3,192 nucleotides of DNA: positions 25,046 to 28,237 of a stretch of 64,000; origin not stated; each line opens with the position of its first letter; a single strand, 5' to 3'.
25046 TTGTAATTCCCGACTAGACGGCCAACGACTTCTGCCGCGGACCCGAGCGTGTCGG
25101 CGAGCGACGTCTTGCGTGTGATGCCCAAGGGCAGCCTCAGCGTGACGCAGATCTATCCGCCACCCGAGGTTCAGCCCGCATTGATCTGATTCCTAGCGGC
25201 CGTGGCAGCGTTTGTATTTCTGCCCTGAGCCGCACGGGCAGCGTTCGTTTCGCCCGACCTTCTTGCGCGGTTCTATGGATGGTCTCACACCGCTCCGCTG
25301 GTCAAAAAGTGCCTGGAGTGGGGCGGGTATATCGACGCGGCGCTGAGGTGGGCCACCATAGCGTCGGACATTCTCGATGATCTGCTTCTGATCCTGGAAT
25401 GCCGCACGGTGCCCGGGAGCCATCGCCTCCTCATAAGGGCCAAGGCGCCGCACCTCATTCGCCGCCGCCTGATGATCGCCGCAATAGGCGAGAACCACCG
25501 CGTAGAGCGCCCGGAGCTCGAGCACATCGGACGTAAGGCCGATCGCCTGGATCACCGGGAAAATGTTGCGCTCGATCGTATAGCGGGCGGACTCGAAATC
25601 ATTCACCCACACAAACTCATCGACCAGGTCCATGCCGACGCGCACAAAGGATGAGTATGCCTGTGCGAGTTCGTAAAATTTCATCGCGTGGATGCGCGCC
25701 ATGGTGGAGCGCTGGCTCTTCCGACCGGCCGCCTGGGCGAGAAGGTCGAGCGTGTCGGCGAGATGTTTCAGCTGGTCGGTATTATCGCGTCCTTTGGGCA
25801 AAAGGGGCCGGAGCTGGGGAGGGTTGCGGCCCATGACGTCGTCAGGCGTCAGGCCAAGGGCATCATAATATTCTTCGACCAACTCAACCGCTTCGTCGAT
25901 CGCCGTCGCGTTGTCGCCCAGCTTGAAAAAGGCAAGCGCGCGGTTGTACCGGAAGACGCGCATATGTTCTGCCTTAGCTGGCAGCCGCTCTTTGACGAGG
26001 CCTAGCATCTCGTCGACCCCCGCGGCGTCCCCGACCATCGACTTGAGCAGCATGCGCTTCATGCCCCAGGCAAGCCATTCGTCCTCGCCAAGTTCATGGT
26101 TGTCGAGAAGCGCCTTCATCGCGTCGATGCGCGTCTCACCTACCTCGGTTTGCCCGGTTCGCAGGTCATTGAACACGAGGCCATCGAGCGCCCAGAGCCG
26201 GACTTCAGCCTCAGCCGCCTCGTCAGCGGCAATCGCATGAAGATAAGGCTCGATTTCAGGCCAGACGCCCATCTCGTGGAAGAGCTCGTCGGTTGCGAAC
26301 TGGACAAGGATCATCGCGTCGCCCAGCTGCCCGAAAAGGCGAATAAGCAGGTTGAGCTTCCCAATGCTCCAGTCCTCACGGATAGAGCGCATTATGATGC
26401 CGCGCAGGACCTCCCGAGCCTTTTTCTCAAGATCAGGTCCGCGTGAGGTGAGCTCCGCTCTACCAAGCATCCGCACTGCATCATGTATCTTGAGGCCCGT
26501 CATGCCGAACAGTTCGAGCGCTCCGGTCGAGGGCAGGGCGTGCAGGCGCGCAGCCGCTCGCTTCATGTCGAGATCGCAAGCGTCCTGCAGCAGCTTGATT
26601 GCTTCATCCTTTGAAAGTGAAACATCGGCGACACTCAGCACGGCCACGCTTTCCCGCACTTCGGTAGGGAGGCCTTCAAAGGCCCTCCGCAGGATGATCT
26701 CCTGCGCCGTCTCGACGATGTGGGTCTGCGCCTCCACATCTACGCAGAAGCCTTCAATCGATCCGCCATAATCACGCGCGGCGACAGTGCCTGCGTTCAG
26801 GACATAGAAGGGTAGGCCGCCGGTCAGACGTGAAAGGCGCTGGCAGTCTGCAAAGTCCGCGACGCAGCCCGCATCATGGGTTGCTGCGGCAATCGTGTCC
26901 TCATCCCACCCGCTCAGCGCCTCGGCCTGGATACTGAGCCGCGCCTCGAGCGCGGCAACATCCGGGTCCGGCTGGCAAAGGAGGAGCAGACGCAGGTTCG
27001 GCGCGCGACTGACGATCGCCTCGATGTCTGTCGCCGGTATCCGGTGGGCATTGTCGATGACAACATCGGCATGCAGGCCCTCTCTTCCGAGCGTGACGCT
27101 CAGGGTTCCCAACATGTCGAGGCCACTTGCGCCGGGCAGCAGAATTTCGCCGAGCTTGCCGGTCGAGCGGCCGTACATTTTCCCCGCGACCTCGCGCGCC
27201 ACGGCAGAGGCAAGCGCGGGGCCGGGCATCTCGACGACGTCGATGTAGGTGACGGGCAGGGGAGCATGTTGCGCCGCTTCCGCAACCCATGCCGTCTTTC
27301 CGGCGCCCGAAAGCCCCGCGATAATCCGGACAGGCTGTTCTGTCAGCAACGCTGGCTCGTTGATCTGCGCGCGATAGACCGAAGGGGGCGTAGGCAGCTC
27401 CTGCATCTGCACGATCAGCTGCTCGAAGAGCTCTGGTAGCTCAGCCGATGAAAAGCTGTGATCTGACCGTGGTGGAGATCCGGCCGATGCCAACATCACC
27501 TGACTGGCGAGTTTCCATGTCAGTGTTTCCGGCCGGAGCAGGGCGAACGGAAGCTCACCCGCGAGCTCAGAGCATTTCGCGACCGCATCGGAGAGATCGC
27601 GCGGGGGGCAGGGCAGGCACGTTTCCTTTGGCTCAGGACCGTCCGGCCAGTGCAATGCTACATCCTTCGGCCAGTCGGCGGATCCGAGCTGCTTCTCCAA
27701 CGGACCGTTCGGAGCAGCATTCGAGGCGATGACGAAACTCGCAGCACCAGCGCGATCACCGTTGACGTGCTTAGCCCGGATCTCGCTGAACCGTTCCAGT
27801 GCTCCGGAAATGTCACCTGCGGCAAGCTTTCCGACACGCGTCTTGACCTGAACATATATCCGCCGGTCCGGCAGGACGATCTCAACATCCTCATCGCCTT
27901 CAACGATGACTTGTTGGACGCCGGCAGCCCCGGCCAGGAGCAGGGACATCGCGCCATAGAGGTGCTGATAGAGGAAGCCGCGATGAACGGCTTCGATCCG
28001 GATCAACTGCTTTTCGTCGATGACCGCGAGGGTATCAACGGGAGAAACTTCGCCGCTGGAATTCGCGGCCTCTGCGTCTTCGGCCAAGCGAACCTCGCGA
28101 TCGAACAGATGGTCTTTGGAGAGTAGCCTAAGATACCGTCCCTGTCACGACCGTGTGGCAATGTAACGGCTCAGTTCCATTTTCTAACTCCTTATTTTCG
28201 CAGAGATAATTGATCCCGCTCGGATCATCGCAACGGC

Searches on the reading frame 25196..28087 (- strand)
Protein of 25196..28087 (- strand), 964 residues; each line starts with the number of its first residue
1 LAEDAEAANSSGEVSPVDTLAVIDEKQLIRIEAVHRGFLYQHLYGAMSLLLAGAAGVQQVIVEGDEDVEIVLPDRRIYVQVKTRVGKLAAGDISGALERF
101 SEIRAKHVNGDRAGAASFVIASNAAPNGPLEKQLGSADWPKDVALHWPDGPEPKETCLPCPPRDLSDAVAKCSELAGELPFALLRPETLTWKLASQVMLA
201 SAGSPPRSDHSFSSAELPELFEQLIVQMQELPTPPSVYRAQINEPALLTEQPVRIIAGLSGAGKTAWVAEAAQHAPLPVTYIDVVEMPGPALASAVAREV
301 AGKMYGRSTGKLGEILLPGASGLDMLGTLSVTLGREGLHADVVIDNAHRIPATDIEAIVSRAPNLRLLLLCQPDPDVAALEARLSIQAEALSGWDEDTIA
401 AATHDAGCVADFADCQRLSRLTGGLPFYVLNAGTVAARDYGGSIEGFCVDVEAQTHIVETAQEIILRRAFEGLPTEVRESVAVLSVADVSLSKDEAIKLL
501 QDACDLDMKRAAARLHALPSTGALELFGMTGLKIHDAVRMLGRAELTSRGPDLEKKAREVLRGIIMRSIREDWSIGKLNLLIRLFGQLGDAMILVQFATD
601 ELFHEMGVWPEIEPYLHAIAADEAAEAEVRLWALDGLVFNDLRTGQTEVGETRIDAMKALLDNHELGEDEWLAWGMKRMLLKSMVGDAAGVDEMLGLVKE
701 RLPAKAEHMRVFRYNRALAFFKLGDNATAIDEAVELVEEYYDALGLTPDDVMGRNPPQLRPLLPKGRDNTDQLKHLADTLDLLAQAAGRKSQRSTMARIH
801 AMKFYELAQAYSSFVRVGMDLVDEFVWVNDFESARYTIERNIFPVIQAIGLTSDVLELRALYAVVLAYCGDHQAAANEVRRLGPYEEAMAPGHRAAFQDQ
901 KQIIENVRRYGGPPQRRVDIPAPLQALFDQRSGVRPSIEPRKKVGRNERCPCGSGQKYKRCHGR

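Call 3: search_protein_families(library=pfam, proteins=[window:25196-28087:-], max_evalue=0.01)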
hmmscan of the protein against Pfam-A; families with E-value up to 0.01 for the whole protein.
window:25196-28087:- (964 aa): 3 families
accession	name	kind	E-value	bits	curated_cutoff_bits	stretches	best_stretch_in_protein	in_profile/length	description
PF02810.21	SEC-C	-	9.5e-09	35.4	20.4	1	946-964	1-19/19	SEC-C motif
PF13401.12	AAA_22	-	0.00011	23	27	1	254-361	8-107/130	AAA domain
PF14130.12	Cap4_nuclease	-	0.0051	17.5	26.2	1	35-88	7-64/200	Cap4, dsDNA endonuclease domain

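Call 4: search_protein_families(library=padloc, proteins=[window:25196-28087:-], max_evalue=0.01)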
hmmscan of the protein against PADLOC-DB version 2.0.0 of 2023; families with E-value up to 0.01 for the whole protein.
window:25196-28087:- (964 aa): 7 families
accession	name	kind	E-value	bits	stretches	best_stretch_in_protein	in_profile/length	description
PDLC00833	E1-E2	-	1.8e-05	22.4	1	941-962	169-190/222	E1-E2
PDLC03848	LmuA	-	2.3e-05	22.9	1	36-134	14-113/373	-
PDLC04917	PDC-S12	-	2.5e-05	22.3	1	937-962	191-216/218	-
PDLC00865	E2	-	4.2e-05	21.1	1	938-963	165-189/219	E2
PDLC04659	PDC-M46A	-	0.00011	19.5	1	33-98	8-72/330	-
PDLC00872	E2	-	0.00031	18.3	1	942-962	166-186/216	E2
PDLC00871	E2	-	0.0044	14.7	1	942-964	169-190/241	E2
